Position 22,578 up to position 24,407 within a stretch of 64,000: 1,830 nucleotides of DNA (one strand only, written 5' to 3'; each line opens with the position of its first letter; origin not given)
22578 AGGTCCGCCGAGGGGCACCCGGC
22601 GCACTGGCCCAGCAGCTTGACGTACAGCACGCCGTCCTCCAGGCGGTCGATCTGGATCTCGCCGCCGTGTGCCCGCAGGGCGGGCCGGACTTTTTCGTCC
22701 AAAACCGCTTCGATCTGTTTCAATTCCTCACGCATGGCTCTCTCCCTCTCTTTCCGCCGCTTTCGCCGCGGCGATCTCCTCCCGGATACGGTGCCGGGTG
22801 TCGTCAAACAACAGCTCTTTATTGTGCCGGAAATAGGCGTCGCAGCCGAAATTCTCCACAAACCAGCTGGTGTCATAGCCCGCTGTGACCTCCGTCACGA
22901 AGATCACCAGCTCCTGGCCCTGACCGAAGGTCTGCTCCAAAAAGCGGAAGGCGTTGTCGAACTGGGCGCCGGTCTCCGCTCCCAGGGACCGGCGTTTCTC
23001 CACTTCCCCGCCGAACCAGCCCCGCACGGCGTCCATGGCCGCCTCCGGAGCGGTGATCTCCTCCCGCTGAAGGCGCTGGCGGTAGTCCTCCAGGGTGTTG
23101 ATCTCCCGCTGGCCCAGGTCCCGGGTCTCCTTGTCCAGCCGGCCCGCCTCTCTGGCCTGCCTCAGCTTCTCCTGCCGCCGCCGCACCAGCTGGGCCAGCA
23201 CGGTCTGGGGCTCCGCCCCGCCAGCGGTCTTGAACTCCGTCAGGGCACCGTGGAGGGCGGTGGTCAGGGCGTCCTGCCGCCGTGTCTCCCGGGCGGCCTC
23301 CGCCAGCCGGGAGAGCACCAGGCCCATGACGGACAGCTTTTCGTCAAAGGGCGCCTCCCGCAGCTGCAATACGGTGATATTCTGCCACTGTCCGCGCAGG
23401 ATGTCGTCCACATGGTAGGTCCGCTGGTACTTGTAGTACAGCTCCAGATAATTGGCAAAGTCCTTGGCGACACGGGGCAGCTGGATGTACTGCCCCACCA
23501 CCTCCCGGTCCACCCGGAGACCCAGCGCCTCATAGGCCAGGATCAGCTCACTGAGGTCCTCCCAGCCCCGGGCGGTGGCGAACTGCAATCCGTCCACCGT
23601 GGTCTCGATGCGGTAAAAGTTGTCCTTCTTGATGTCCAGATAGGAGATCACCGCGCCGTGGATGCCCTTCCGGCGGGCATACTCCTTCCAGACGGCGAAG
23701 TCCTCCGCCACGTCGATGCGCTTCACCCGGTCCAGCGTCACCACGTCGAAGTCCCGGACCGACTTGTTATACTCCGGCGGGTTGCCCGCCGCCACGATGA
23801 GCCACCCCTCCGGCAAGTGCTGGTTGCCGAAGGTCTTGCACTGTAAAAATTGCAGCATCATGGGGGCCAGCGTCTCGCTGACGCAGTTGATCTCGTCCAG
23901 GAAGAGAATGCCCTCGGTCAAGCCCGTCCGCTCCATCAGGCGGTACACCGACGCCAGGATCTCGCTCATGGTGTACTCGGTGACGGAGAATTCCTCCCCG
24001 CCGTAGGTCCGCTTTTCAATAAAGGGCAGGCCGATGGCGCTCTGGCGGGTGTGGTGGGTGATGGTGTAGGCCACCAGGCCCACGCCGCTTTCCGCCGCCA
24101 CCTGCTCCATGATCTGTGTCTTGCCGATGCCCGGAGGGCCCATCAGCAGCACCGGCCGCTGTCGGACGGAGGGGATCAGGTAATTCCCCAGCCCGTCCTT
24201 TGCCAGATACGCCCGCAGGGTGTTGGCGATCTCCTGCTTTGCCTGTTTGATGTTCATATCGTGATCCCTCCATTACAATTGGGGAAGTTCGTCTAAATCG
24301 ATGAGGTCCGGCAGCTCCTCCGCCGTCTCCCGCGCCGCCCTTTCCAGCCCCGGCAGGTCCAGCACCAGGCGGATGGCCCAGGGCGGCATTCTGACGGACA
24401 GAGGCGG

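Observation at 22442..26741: Uncharacterised four-gene module: cytoplasmic LRR protein, VWA/MIDAS protein, MoxR-class AAA+ ATPase, Nfu-type Fe-S protein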

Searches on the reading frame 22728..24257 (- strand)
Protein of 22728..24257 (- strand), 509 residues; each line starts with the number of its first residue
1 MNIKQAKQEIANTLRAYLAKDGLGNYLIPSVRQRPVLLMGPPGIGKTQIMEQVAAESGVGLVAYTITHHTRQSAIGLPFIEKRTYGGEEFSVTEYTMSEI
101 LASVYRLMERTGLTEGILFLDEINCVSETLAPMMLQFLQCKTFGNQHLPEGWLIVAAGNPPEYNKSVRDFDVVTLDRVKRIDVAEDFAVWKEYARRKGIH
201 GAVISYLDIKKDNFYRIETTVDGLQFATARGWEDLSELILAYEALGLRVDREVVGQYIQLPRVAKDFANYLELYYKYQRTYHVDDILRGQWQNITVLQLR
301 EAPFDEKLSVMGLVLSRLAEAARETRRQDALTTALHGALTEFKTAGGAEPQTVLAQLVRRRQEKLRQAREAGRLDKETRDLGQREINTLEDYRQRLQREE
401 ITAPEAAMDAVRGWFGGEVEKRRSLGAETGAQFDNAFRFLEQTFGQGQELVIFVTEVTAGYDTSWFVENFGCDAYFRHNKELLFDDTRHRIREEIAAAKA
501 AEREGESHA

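Call 3: search_protein_families(library=pfam, proteins=[window:22728-24257:-], max_evalue=0.01)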
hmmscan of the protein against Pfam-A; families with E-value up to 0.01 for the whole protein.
window:22728-24257:- (509 aa): 9 families
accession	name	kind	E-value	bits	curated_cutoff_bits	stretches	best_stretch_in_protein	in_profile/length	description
PF00004.35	AAA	-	5.3e-07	30.6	21.2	1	36-130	1-73/131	ATPase family associated with various cellular activities (AAA)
PF07728.20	AAA_5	-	7e-07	29.8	22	1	35-166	1-127/139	AAA domain (dynein-related subfamily)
PF13401.12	AAA_22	-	6.3e-05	23.7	27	1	33-138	5-104/130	AAA domain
PF20030.5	bpMoxR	-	0.00073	19.1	27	1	15-98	12-96/205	MoxR domain in the MoxR-vWA-beta-propeller ternary systems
PF13191.12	AAA_16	-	0.00081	20.4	32.6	1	32-73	23-63/167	AAA ATPase domain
PF00158.32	Sigma54_activat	-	0.0015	18.7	20.2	0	33-143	22-122/168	Sigma-54 interaction domain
PF13173.12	AAA_14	-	0.0037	17.7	27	1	33-128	2-76/129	AAA domain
PF05496.18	RuvB_N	-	0.0055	16.9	27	0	36-61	36-61/159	Holliday junction DNA helicase RuvB P-loop domain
PF13245.12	AAA_19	-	0.0099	16.5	25.1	0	31-136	9-112/134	AAA domain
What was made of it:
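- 22728..24257 (-): MoxR-like AAA+ ATPase, 509 aa. The core and lid span about residues 1-300. They are followed by a variable, poorly conserved linker and a conserved C-terminal segment that the 341-aa cyanobacterial homologue lacks. AAA_5 29.8 bits and AAA 30.6 bits (call 3).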

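Call 4: search_protein_families(library=ncbifam, proteins=[window:22728-24257:-], max_evalue=0.01)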
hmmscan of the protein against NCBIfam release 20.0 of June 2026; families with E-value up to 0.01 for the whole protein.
window:22728-24257:- (509 aa): 9 families
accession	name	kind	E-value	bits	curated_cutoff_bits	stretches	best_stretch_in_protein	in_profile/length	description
NF003229.0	PRK04195.1-5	equivalog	0.00039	19.3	280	1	7-62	26-73/413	replication factor C large subunit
NF047784.1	MadB_ATPase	equivalog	0.00058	19.1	475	1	16-63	15-63/298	MadB family AAA-type ATPase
NF003233.0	PRK04195.2-3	equivalog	0.0011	17.9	471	1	32-56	37-61/504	replication factor C large subunit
TIGR00635.1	ruvB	equivalog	0.0017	17.5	299.05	0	36-63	33-60/305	Holliday junction branch migration DNA helicase RuvB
NF003230.0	PRK04195.1-6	equivalog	0.0027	16.4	441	1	29-62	35-68/494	replication factor C large subunit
NF038308.1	RNA_repair_RtcR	equivalog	0.0047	15.8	650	0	115-143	279-307/530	RNA repair transcriptional activator RtcR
TIGR01241.2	FtsH_fam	equivalog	0.0052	15.6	600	1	34-60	196-222/598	ATP-dependent zinc metalloprotease FtsH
NF042959.1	IteA_antiphage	equivalog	0.0077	15.4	510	0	7-62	101-154/367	anti-phage ATPase IteA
TIGR01243.1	CDC48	subfamily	0.0087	14.4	802.65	0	33-63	487-517/733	CDC48 family AAA ATPase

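Call 5: search_protein_families(library=padloc, proteins=[window:22728-24257:-], max_evalue=0.01)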
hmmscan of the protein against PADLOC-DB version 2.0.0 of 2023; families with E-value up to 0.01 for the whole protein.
window:22728-24257:- (509 aa): 6 families
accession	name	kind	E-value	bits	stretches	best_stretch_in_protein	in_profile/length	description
PDLC02196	IetA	-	7.9e-05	20.2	1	5-62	96-151/374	-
PDLC04232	IetA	-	0.00043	17.8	1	35-62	118-145/330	-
PDLC01993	RtcR--CARF_AAA_HTH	-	0.00088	15.8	0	33-53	204-224/523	-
PDLC01994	RtcR_PspF1--CARF_AAA_HTH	-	0.0016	15.6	0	31-55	180-203/468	-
PDLC04140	mad8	-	0.0062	14.1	0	34-321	28-185/314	mads_8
PDLC02195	IetA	-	0.0078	13.6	0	6-62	112-166/395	-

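Call 6: search_solved_structures(query=window:22728-24257:-, max_evalue=0.01)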
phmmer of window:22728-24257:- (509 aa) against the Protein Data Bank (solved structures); distinct sequences matched with E-value up to 0.01: 9.
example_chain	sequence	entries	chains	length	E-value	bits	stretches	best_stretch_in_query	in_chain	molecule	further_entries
6or5_A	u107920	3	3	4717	4.8e-08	35.4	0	30-69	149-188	Midasin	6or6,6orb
5vc7_A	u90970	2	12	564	4.8e-05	25.5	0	5-63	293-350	VCP-like ATPase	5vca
5g4g_A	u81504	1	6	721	9.1e-05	24.6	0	5-63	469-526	VCP-LIKE ATPASE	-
5g4f_A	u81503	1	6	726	9.4e-05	24.5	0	5-63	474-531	VCP-LIKE ATPASE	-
9lgo_F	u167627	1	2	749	0.0002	23.4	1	33-65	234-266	ATPase family gene 2 protein homolog B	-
8rhn_O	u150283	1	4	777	0.00022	23.3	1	33-65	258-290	ATPase family gene 2 protein homolog B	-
9lgo_A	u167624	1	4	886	0.00099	21.1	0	25-59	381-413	ATPase family gene 2 protein homolog A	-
8rhn_K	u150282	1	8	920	0.0011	21.1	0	25-59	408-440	ATPase family gene 2 protein homolog A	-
9bji_A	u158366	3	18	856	0.0038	19.2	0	33-63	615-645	Nuclear valosin-containing protein-like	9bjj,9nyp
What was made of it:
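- Closest known: Midasin. Same: It is the best single-sequence PDB match of the ATPase (6or5, E 4.8e-8, P-loop region only; call 6).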

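Call 8: find_homologous_proteins(query=window:22728-24257:-, max_evalue=0.00001)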
Query window:22728-24257:- (509 aa): 8000 proteins with E <= 0.00001 among 8000 candidates; the best 120 are listed.
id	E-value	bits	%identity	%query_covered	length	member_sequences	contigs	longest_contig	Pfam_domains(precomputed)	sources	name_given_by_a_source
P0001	0.0e+0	1191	85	68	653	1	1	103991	PF00004.36,PF07728.21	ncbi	-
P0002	0.0e+0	1176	83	81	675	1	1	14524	PF00004.36,PF07728.21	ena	-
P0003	0.0e+0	1141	100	100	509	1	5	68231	PF00004.36,PF07728.21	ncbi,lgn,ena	-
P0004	0.0e+0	1137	99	100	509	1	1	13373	PF00004.36,PF07728.21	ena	-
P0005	0.0e+0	1136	99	100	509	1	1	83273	PF00004.36,PF07728.21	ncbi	-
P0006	0.0e+0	1134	99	100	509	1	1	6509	PF00004.36,PF13401.13,PF07728.21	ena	-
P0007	0.0e+0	1124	99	100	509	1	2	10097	PF00004.36,PF07728.21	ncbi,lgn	-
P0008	0.0e+0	1123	98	100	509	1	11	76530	PF00004.36,PF07728.21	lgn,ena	-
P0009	0.0e+0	1122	98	100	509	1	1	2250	PF00004.36,PF07728.21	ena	-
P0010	0.0e+0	1122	98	100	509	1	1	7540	PF00004.36,PF07728.21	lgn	-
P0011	0.0e+0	1121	98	100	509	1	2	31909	PF00004.36,PF07728.21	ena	-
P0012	0.0e+0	1121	98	100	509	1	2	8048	PF00004.36,PF07728.21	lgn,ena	-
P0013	0.0e+0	1119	98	100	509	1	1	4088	PF00004.36,PF07728.21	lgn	-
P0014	0.0e+0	1048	91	97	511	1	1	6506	PF00004.36,PF07728.21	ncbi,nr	ncbi:MAG: AAA family ATPase [Oscillospiraceae bacterium]|nr:AAA family ATPase [Oscillospiraceae bact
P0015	0.0e+0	1037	91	96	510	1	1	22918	PF00004.36,PF07728.21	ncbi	-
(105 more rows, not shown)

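Call 10: find_encoding_contigs(protein=P0003, flank=10000, max_places=3)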
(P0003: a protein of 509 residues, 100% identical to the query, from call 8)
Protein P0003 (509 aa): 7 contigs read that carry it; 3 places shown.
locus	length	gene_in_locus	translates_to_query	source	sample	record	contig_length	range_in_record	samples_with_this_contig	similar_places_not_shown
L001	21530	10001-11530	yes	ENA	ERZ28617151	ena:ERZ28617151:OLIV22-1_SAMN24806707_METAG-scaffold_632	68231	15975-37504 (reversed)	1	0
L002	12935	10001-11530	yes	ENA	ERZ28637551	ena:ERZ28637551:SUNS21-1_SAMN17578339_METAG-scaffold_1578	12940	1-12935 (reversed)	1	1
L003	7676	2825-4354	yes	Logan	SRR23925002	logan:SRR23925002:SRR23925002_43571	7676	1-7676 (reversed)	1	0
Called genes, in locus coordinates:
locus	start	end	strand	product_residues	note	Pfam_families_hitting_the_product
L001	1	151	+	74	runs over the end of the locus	-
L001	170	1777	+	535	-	PF06418:CTP_synth_N, PF00117:GATase, PF07722:Peptidase_C26 (weak)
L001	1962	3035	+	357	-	PF01321:Creatinase_N, PF00557:Peptidase_M24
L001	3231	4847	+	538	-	PF01368:DHH, PF00571:CBS (weak), PF07085:DRTGG, PF00571:CBS (weak), PF02833:DHHA2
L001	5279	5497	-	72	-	-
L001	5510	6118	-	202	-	PF13346:ABC2_membrane_5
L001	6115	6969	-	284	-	PF00005:ABC_tran, PF13401:AAA_22 (faint), PF13304:AAA_21 (weak)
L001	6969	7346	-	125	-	PF00392:GntR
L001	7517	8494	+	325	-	PF13306:LRR_5 (weak)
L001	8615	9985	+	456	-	PF13203:DUF2201_N, PF09967:DUF2201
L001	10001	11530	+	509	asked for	PF00004:AAA (weak), PF07728:AAA_5 (weak)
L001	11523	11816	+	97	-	PF01106:NifU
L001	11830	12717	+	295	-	PF01263:Aldose_epim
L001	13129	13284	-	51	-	-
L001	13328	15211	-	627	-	PF02518:HATPase_c (weak), PF13589:HATPase_c_3, PF00183:HSP90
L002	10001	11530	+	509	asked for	PF00004:AAA (weak), PF07728:AAA_5 (weak)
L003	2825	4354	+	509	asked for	PF00004:AAA (weak), PF07728:AAA_5 (weak)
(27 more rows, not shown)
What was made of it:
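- Checked: VWA gene: 25643..24273 (456 aa from the ATG behind AAAGGGG; the public gene call agrees, call 10).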

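Call 22: search_protein_representatives(protein=window:22728-24257:-)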
Query: 509 residues. Proteins with E-value up to 0.001 (for the whole library): 6335; up to 1e-10: 2071; up to 1e-30: 617. The best 150 are listed.
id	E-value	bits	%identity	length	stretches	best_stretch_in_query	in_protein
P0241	6.9e-165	565.8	54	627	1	1-483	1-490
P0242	7.7e-165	565.7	52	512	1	1-499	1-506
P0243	3.1e-163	560.4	73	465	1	1-331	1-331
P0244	7.7e-160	549.2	53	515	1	1-490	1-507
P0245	1.4e-157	541.8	53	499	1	1-495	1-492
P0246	3.4e-157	540.5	52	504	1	1-495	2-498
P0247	4.7e-157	540.0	51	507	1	1-496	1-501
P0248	3.4e-153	527.3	52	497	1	1-495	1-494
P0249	2.0e-152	524.8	78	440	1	1-321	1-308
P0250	2.9e-151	520.9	55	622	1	1-442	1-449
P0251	1.4e-148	512.0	49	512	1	1-497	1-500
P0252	2.7e-148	511.1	52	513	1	1-496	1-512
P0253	2.2e-147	508.1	48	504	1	1-496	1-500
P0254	5.5e-147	506.8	49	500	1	1-496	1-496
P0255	2.2e-146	504.8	47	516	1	1-496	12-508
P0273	3.0e-132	458.2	47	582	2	1-350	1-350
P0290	7.1e-124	430.6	43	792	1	1-500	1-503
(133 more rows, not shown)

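Call 24: find_related_loci(query=A1, collection=genome_contigs, flank=8000)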
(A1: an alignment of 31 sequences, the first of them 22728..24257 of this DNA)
Query A1 (509 aa) in genome_contigs; peptide patterns used: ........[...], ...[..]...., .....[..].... (x = any residue, [..] = any of these).
600 stretches matched a pattern (row limit reached: there are more); 561 encode a relative of the query (tblastn E <= 1e-3); the best 80 are kept; 80 distinct loci.
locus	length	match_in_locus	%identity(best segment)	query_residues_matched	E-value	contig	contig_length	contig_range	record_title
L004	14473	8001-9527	91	1-508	0e+0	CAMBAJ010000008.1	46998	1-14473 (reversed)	MAG: uncultured Clostridia bacterium isolate SRR17382098_bin.38_metaWRAP_v1.3_MAG genome assembly, contig: ERZ10544617.3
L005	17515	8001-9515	88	1-504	0e+0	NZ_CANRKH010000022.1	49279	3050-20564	MAG: uncultured Dysosmobacter sp. isolate Lapin-021__bin87 Lapin-021__NODE_846_length_49279_cov_5.697655, whole genome s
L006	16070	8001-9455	88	1-484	0e+0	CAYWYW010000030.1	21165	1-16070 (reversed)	MAG TPA_asm: uncultured Oscillibacter sp. isolate binchicken_co240_61 genome assembly, contig: NODE_1818_length_21165_co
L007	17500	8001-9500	77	1-500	0e+0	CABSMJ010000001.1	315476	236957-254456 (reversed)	MAG TPA_asm: uncultured Oscillospiraceae bacterium isolate MGYG-HGUT-02727 genome assembly, contig: GUT_GENOME159708_1,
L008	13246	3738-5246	77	1-502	0e+0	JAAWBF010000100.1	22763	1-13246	MAG: Oscillospiraceae bacterium isolate ABMPRH_148_1 k141_697403, whole genome shotgun sequence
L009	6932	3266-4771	75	1-502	0e+0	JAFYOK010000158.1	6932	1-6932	MAG: Clostridia bacterium isolate RGIG7275 Water_buffalos_Cecum-4__c400155, whole genome shotgun sequence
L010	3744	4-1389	81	31-492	0e+0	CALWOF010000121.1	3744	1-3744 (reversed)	MAG: uncultured Oscillospiraceae bacterium isolate BRZ_L__bin33 genome assembly, contig: BRZ_L__NODE_35488_length_3744_c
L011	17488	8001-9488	74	1-495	0e+0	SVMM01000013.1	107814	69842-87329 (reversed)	MAG: Oscillospiraceae bacterium isolate SIG513 NODE_333_length_107814_cov_7.336170, whole genome shotgun sequence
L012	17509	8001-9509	72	1-502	0e+0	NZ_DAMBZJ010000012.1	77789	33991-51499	MAG: Oscillibacter sp. isolate CTOTU49456 NODE_54_length_77789_cov_3.436347, whole genome shotgun sequence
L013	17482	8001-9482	69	1-495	0e+0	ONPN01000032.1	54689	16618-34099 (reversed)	uncultured Clostridiales bacterium isolate RUG518 genome assembly, contig: scaffold_890, whole genome shotgun sequence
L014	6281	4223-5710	69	1-497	0e+0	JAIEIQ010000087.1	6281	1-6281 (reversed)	MAG: Oscillospiraceae bacterium isolate SC0416_S10_14 SC0416_S10_14_contig_87, whole genome shotgun sequence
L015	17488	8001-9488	67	1-498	0e+0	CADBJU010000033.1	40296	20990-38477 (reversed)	MAG: Ruminococcaceae bacterium isolate RUG14036 genome assembly, contig: RUG14036_asm_33, whole genome shotgun sequence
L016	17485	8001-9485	68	1-496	0e+0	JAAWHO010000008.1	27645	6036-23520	MAG: Oscillospiraceae bacterium isolate ABMPRH_163_5_1 SL341416_scaffold_4275, whole genome shotgun sequence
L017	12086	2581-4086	64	1-501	0e+0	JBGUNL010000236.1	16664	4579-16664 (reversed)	MAG: Candidatus Limivicinus sp. isolate ruminal_MAG_210 ruminal_MAG_210_contig_0236, whole genome shotgun sequence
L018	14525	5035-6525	62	1-503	0e+0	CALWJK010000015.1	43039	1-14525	MAG: uncultured Agathobaculum sp. isolate BRZ_ID__bin31 genome assembly, contig: BRZ_ID__NODE_1333_length_43039_cov_6.59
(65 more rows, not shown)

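Call 41: search_dna_similar(query=window:22728-24257:-, collection=phages, mode=protein, max_evalue=0.00001, max_rows=15)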
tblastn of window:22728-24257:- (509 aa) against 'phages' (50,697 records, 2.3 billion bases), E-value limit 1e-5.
Records with a match: 414; places in all: 414; records where one place covers at least 80% of the query: 6.
Best place of each record, by identity: 60-80% 1; <60% 413.
By first word of the organism name: Escherichia 108; Pseudomonas 100; Klebsiella 32; Salmonella 22; Pectobacterium 17; Campylobacter 16; Aeromonas 14; Vibrio 14; Bacillus 10; Bacteriophage 9; and 26 more.
By host as written in the record: - 39; Pseudomonas aeruginosa 38; Escherichia coli 36; Pseudomonas aeruginosa PAO1 16; Klebsiella pneumoniae 15; Campylobacter jejuni 15; Pseudomonas aeruginosa ATCC 27853 12; Escherichia coli K-12 MG1655 12; and 114 more.
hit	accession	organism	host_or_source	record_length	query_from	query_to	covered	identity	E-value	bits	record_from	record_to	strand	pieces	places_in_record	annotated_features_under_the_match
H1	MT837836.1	Bacteriophage sp.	human fecal samples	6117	1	486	95%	58.0%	0e+0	577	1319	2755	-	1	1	record has no annotation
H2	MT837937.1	Bacteriophage sp.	human fecal samples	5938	1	485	95%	53.3%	2e-173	540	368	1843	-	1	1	record has no annotation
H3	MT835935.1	Bacteriophage sp.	human fecal samples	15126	1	486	95%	51.3%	2e-151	484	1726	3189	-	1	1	record has no annotation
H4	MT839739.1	Bacteriophage sp.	human fecal samples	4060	1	390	77%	61.5%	2e-161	497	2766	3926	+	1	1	record has no annotation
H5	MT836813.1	Bacteriophage sp.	human fecal samples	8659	1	485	95%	47.3%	2e-142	457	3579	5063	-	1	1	record has no annotation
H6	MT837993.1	Bacteriophage sp.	human fecal samples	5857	1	484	95%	44.9%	1e-125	409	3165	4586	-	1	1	record has no annotation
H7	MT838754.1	Bacteriophage sp.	human fecal samples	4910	1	453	89%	44.4%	4e-121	394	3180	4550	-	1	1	record has no annotation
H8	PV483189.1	Pantoea phage G19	Pantoea agglomerans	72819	40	413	73%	22.9%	2e-8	63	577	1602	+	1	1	ATPase | VWA-like domain protein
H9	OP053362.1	Cyanophage S-TIM54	Parasynechococcus marenigrum WH 8102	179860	25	321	58%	26.3%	4e-16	88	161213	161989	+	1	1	MoxR-like ATPase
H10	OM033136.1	Aeromonas phage phiA047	Aeromonas sp.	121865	35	335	59%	24.4%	4e-10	69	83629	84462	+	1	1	ATPase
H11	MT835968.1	Bacteriophage sp.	human fecal samples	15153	14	293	55%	25.2%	2e-19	98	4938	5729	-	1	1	record has no annotation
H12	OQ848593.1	Pseudomonas phage Pa_WF01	Pseudomonas aeruginosa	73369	37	323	56%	23.7%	1e-9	67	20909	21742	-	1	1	hypothetical protein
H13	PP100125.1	Pseudomonas phage vB_PaP_HN01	Pseudomonas aeruginosa ATCC27853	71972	37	323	56%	23.7%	4e-8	62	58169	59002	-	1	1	ATPase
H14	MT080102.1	Pseudomonas phage PAP02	Pseudomonas aeruginosa ATCC 27853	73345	37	323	56%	23.7%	4e-8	62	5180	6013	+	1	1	ATPase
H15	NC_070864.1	Pseudomonas phage PAP02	Pseudomonas aeruginosa ATCC 27853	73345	37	323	56%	23.7%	4e-8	62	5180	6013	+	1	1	ATPase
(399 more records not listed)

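Call 42: search_dna_similar(query=window:22728-24257:-, collection=plasmids, mode=protein, max_evalue=0.00001, max_rows=15)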
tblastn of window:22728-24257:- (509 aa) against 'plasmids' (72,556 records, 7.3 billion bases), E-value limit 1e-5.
Records with a match: 37; places in all: 39; records where one place covers at least 80% of the query: 0.
Best place of each record, by identity: <60% 37.
By first word of the organism name: Streptomyces 5; Synechocystis 5; Variovorax 4; Arcobacter 3; Mycolicibacterium 2; Rhodovastum 2; Nostoc 1; Pseudarthrobacter 1; Thermus 1; Cupriavidus 1; and 12 more.
By predicted mobility (MOB-suite, as given by PLSDB): non-mobilizable 30; mobilizable 4; conjugative 3.
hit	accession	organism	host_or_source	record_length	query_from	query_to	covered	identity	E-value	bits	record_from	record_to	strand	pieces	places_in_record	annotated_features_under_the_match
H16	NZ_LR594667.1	Variovorax sp. SRS16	linuron-contaminated soil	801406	1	325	64%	23.7%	9e-10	69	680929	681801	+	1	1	ATP-binding protein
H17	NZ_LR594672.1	Variovorax sp. PBL-E5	linuron-contaminated soil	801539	1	325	64%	23.7%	9e-10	69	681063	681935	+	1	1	ATP-binding protein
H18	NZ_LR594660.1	Variovorax sp. PBL-H6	linuron-contaminated soil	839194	1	325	64%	23.7%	9e-10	69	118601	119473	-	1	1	ATP-binding protein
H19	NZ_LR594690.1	Variovorax sp. WDL1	linuron-contaminated soil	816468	1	325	64%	23.4%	4e-10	70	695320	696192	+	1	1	ATP-binding protein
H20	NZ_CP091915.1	Nostoc sp. UHCC 0870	cell culture,Brackish water, ...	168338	23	290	53%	25.7%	8e-15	85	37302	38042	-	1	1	MoxR family ATPase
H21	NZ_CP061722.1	Pseudarthrobacter sp. BIM B-2242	cell culture,paddy soil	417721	35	294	51%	26.3%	3e-7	61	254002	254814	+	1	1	MoxR family ATPase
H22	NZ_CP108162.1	Streptomyces sp. NBC_00158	-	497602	34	301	53%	25.5%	4e-13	80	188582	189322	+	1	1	MoxR family ATPase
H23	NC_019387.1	Thermus oshimai JL-2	-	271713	36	291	50%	26.6%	7e-13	79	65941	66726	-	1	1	MoxR family ATPase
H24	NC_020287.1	Synechocystis sp. PCC 6803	-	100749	37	294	51%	26.0%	4e-14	83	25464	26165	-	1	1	MoxR family ATPase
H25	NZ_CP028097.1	Synechocystis sp. IPPAS B-1465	axenic culture,Synechocystis sp. GT-L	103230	37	294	51%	26.0%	4e-14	83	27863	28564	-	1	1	MoxR family ATPase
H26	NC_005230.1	Synechocystis sp. PCC 6803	-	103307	37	294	51%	26.0%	4e-14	83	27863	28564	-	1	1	MoxR family ATPase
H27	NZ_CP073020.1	Synechocystis sp. PCC 6803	cell culture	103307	37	294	51%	26.0%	4e-14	83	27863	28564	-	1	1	MoxR family ATPase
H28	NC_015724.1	Cupriavidus necator N-1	soil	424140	35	325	57%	22.8%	6e-6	57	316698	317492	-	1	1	ATP-binding protein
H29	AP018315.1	Sphaerospermopsis kisseleviana NIES-73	-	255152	23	295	54%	24.3%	1e-13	82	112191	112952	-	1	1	hypothetical protein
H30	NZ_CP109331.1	Streptomyces sp. NBC_01590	-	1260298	34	289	43%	29.6%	3e-10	91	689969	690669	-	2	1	record has no annotation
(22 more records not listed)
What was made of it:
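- No full-length copy is found on plasmids (call 42). No copy is found on plasmids (call 42).
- Tried and rejected: Rejected (call 42).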
